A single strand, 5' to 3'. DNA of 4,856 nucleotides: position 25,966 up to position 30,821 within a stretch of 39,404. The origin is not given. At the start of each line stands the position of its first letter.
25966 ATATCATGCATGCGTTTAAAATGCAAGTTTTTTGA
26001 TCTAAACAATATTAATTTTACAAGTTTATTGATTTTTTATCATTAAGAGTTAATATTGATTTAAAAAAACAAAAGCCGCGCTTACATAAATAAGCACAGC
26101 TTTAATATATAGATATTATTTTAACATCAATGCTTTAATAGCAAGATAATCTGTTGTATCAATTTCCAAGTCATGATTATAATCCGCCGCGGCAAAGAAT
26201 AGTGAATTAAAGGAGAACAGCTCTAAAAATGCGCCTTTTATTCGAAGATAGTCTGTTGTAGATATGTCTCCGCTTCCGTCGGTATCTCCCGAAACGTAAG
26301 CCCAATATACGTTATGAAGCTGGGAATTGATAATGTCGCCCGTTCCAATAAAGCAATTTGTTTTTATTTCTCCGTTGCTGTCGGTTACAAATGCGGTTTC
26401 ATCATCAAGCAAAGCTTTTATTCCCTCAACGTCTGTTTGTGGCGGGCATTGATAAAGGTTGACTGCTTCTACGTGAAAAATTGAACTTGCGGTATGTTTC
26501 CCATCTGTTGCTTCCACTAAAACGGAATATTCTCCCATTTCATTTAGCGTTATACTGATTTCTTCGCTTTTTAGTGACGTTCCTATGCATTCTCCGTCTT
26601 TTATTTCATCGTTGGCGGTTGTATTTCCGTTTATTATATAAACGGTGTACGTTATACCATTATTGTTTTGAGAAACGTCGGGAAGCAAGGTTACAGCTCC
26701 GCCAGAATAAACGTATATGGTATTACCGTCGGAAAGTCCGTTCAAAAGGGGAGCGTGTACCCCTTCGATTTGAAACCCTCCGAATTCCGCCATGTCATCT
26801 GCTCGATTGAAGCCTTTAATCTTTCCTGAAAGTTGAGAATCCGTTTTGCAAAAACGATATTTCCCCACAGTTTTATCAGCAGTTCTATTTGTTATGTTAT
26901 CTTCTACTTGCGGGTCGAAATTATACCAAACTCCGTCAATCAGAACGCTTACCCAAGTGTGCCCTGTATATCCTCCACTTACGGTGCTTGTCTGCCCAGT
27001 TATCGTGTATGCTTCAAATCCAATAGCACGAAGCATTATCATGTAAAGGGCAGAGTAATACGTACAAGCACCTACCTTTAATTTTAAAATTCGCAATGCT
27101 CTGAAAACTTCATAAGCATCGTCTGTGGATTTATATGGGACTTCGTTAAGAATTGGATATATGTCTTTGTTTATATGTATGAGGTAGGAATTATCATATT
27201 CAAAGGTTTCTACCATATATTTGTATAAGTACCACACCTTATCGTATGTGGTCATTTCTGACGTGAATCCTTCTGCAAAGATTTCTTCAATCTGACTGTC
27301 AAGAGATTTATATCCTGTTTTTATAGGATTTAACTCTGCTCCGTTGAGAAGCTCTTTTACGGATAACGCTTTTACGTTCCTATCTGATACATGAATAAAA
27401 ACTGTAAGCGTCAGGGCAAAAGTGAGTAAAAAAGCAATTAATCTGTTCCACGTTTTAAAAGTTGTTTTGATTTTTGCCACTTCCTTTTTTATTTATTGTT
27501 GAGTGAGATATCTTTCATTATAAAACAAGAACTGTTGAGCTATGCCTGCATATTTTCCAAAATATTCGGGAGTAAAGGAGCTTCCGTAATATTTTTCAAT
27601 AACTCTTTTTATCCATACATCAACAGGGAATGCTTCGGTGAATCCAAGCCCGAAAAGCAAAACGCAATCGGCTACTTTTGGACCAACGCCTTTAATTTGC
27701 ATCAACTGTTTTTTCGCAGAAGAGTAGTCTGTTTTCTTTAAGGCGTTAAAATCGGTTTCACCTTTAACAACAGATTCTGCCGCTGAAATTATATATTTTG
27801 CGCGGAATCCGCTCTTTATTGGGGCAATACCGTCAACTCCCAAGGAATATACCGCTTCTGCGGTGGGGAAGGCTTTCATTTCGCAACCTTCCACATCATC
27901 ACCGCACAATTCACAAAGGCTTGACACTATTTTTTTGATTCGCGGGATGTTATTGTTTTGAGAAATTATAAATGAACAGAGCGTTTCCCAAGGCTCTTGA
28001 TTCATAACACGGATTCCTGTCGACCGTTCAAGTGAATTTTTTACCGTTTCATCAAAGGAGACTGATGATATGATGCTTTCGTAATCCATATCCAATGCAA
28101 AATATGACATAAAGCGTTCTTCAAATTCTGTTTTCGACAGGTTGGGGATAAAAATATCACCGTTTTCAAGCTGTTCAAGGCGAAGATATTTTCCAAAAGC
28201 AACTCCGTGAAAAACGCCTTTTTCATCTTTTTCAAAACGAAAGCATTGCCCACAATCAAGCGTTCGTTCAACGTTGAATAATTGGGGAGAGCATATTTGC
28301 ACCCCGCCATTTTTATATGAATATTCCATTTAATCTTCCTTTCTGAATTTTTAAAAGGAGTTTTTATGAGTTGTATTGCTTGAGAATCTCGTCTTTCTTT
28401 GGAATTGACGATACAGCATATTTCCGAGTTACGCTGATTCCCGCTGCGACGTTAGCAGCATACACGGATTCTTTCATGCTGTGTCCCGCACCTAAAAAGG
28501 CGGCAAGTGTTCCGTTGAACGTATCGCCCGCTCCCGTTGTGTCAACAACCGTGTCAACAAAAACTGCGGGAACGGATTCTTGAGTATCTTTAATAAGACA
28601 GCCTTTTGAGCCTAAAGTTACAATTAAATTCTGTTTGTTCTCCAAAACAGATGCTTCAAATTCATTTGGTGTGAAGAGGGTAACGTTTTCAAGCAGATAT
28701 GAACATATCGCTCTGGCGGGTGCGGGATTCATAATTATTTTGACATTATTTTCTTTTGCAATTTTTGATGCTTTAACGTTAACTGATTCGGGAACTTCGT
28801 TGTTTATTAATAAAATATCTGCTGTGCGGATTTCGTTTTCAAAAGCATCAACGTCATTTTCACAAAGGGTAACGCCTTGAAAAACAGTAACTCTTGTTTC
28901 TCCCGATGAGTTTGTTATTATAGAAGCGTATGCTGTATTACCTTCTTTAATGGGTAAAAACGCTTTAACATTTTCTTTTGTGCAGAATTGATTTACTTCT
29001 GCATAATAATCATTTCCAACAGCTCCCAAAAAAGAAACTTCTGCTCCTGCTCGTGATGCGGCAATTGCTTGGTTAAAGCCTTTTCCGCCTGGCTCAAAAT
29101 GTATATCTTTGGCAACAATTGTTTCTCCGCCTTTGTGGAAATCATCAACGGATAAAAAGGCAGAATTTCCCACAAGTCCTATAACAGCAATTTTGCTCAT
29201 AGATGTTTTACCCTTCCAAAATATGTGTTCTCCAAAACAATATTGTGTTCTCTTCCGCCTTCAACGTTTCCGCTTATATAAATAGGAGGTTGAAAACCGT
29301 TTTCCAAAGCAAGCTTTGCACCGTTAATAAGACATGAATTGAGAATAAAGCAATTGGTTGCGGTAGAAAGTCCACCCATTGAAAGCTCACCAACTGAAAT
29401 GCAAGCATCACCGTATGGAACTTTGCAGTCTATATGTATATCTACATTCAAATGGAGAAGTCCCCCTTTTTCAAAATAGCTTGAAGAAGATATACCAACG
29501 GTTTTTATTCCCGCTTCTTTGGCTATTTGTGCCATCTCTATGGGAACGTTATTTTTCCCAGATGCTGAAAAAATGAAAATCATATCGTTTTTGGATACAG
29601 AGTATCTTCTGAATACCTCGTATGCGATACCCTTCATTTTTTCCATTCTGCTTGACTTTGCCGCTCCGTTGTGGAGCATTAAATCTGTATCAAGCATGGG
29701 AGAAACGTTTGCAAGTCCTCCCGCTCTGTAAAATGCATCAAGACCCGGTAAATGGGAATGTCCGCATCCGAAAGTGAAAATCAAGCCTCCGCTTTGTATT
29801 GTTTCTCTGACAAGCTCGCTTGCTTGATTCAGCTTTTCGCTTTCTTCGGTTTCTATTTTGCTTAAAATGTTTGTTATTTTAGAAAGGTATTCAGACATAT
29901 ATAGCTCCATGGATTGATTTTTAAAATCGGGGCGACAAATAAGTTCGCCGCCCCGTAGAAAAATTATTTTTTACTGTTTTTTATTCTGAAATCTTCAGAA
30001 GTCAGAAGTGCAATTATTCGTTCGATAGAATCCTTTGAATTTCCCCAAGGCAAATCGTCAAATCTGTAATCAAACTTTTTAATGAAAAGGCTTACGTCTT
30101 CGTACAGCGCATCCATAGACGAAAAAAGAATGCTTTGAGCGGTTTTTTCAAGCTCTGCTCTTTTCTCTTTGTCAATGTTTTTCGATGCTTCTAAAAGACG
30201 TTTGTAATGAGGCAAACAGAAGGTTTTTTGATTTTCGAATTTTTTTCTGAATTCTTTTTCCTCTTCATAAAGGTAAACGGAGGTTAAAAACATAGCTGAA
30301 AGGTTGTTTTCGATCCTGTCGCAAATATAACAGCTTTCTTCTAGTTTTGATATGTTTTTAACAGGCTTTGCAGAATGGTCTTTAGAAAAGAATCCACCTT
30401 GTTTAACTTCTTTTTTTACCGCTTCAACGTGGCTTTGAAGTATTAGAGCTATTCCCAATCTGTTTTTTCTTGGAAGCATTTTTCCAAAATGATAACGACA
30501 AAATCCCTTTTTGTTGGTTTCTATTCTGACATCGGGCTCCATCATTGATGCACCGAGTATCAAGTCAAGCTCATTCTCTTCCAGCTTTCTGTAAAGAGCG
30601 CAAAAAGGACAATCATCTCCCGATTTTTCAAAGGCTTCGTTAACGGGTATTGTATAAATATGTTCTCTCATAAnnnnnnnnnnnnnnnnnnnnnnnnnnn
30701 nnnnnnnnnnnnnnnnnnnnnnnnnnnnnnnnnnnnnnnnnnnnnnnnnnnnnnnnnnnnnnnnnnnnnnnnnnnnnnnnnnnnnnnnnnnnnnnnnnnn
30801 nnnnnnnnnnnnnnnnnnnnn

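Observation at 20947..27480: Three adjacent secreted X-dockerin proteins carry cohesin-like, lectin-like, LRR and transglutaminase-like modules but no carbohydrate-active enzyme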

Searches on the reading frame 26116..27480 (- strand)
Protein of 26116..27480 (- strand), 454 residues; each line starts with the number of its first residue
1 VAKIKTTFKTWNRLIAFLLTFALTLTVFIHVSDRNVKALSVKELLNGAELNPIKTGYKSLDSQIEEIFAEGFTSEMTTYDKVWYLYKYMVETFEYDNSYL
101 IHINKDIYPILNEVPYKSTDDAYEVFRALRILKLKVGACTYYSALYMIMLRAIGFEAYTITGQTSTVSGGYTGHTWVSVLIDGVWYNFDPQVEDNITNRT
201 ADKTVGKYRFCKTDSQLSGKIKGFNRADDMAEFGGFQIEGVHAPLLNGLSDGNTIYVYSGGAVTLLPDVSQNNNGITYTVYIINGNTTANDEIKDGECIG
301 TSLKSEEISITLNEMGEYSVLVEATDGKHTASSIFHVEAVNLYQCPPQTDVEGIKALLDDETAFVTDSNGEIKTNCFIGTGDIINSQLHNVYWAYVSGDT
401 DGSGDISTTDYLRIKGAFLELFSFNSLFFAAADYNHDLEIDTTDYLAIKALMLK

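Call 3: search_protein_families(library=pfam, proteins=[window:26116-27480:-], max_evalue=1)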
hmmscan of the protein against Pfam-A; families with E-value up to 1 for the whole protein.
window:26116-27480:- (454 aa): 4 families
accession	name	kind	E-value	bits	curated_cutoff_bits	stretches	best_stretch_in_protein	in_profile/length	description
PF01841.26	Transglut_core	-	3.3e-13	50.3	23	1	73-190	9-108/108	Transglutaminase-like superfamily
PF00404.24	Dockerin_1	-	4.2e-06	27.3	22.9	1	398-451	2-55/57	Dockerin type I domain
PF04473.18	DUF553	-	0.00032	20.6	20.5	1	76-191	13-114/140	Transglutaminase-like domain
PF07495.19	Y_Y_Y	-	0.041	14.2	26.6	1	293-329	16-51/65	Y_Y_Y domain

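Call 4: search_protein_families(library=ncbifam, proteins=[window:26116-27480:-], max_evalue=1)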
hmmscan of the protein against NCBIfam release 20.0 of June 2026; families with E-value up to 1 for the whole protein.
window:26116-27480:- (454 aa): 1 family
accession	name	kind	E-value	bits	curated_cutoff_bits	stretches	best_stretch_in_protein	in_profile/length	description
NF045980.1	MAG6410_fam_LP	equivalog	3.7e-07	28.9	450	1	110-216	177-284/622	MAG6410 family transglutaminase-related lipoprotein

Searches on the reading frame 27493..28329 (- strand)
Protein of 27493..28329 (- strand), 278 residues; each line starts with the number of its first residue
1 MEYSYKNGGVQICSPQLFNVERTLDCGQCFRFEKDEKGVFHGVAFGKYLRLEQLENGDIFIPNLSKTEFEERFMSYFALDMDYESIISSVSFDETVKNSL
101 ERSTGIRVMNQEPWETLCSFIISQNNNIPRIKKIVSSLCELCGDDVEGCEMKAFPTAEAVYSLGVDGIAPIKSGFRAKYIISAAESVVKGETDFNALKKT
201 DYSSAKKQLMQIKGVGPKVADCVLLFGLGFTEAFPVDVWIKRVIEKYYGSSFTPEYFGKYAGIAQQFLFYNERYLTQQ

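Call 15: search_protein_families(library=pfam, proteins=[window:27493-28329:-], max_evalue=0.001)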
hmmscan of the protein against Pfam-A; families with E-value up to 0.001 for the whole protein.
window:27493-28329:- (278 aa): 3 families
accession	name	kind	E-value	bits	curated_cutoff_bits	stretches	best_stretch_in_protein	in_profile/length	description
PF07934.18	OGG_N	-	1.6e-22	80.3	23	1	14-117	5-115/115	8-oxoguanine DNA glycosylase, N-terminal domain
PF00730.31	HhH-GPD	-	1.3e-11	45.2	26.2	1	118-251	1-90/108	HhH-GPD superfamily base excision DNA repair protein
PF00633.29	HHH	-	0.00017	21.7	24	1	207-226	11-30/30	Helix-hairpin-helix motif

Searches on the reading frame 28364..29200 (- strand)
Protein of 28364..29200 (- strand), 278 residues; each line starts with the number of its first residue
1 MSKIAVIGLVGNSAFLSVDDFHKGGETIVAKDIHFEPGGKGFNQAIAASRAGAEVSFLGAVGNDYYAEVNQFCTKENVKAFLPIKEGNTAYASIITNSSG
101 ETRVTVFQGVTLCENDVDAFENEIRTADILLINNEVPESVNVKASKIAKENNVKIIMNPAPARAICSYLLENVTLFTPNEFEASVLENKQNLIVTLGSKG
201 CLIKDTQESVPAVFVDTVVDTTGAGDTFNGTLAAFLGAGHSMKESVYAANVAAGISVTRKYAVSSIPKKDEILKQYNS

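Call 15: search_protein_families(library=pfam, proteins=[window:28364-29200:-], max_evalue=0.001)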
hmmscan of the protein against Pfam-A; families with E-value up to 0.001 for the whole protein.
window:28364-29200:- (278 aa): 3 families
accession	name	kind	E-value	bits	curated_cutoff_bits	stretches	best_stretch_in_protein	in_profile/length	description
PF00294.29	PfkB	-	7.9e-46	157.2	25.8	1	1-268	1-301/302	pfkB family carbohydrate kinase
PF08543.17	Phos_pyr_kin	-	2.5e-05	24.2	27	0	220-250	195-225/246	Phosphomethylpyrimidine kinase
PF09226.17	Endonuc-HincII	-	8.7e-05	22.4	23.7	1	121-208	97-186/247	Restriction endonuclease HincII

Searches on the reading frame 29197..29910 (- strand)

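Call 15: search_protein_families(library=pfam, proteins=[window:29197-29910:-], max_evalue=0.001)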
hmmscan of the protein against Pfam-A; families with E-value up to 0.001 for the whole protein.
window:29197-29910:- (237 aa): 2 families
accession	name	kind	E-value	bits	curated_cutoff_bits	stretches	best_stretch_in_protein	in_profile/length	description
PF13580.11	SIS_2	-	1.5e-42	145.3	27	1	7-142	1-138/138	SIS domain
PF10740.15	DUF2529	-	3.3e-08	33.8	22.3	1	101-165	72-134/169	Domain of unknown function (DUF2529)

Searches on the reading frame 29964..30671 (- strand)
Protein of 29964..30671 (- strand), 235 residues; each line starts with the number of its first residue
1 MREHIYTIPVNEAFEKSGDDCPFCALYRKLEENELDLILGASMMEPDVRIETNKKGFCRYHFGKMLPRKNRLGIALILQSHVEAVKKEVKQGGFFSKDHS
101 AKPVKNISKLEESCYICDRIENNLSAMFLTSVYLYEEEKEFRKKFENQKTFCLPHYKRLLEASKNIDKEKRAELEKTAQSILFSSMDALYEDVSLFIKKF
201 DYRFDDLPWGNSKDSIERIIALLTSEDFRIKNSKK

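Call 15: search_protein_families(library=pfam, proteins=[window:29964-30671:-], max_evalue=0.001)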
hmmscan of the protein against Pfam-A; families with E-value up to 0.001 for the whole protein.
window:29964-30671:- (235 aa): 1 family
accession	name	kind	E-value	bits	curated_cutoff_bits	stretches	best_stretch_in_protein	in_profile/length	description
PF19538.4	DUF6062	-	8.3e-79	264.9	27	1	1-226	1-239/243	Family of unknown function (DUF6062)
